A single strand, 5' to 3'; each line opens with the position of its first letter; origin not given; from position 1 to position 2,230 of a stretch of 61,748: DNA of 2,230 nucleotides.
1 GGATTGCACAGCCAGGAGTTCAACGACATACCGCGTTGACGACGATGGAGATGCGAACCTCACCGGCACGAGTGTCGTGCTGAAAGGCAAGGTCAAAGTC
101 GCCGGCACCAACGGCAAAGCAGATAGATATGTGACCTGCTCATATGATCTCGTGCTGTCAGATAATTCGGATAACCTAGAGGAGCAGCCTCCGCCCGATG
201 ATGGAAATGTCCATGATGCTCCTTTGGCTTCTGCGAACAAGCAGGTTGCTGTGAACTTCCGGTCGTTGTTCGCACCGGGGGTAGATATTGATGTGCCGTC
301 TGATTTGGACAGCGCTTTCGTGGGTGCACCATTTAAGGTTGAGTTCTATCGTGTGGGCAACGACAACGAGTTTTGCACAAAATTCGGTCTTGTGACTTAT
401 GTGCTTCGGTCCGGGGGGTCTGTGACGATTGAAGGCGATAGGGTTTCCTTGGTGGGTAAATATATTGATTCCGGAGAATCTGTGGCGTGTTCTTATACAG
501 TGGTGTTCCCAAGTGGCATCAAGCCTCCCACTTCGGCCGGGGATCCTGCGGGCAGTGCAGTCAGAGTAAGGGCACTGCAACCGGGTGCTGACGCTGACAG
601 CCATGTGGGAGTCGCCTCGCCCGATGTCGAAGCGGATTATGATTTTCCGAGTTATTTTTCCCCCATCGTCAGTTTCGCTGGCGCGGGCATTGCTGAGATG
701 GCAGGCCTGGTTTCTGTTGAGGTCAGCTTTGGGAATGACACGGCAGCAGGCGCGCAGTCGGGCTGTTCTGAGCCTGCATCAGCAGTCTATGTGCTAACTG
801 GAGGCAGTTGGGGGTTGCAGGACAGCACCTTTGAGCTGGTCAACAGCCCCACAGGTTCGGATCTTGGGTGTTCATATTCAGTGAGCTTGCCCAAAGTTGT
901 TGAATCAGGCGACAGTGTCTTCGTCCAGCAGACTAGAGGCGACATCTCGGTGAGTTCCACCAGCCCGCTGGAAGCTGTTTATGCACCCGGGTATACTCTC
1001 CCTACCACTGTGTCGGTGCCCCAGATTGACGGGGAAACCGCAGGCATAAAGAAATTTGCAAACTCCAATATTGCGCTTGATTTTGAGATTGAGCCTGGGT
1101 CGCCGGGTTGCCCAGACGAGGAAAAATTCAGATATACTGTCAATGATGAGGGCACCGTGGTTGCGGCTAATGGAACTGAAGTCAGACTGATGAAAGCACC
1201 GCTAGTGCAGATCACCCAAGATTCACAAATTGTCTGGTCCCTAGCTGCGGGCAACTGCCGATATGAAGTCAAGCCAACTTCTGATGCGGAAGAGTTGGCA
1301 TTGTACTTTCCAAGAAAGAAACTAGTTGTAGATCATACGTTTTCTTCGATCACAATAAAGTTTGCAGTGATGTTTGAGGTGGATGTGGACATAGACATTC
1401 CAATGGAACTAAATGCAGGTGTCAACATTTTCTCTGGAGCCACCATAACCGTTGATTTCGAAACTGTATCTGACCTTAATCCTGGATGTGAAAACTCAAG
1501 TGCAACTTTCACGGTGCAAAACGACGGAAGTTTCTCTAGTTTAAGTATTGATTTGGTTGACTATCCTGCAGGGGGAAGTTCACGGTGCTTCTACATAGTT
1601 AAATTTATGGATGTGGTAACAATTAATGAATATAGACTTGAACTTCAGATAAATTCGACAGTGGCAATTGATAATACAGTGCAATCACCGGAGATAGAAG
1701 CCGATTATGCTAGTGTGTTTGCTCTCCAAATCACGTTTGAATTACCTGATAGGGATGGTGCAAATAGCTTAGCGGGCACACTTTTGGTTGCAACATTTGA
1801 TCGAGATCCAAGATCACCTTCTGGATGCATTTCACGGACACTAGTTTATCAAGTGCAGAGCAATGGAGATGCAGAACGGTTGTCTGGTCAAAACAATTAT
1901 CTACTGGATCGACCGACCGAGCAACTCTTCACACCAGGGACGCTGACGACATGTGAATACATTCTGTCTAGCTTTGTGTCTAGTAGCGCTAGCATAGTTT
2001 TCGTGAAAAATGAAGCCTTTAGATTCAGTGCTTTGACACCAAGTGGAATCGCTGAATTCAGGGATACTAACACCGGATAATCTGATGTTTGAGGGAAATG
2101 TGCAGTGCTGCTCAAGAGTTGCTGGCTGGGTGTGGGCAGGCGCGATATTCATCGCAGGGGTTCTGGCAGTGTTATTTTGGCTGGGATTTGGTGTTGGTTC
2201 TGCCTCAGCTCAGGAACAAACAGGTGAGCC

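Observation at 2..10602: Three-gene island for giant secreted proteins built from an unassigned ~115-aa Ca-loop/Cys-pair repeat, with a shared Trp-rich C-terminal module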

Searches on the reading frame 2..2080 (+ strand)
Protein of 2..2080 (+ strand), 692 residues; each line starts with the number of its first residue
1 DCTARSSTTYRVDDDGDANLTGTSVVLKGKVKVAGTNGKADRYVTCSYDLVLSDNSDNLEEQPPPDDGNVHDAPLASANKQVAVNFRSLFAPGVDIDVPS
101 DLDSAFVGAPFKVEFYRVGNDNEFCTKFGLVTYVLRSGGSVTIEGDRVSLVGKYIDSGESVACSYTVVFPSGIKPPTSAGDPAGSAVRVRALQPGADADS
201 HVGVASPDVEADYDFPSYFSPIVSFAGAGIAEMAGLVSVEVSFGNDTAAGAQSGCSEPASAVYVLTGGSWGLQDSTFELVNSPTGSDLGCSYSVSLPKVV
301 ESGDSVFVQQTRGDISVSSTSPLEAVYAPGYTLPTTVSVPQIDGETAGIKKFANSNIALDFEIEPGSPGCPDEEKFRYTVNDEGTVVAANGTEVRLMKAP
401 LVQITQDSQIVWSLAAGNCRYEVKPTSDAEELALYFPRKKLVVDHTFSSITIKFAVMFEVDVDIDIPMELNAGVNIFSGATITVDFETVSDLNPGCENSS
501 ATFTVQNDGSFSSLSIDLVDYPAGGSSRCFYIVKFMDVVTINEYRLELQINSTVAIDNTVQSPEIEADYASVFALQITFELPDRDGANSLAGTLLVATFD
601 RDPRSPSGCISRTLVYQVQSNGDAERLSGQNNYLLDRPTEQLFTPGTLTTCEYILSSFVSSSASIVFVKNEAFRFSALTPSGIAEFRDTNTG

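Call 6: search_protein_families(library=pfam, proteins=[window:2-2080:+], max_evalue=1)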
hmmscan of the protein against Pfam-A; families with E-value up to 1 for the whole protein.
window:2-2080:+ (692 aa): 0 families

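Call 7: search_protein_families(library=ncbifam, proteins=[window:2-2080:+], max_evalue=1)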
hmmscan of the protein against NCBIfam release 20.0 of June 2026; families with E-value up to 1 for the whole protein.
window:2-2080:+ (692 aa): 0 families
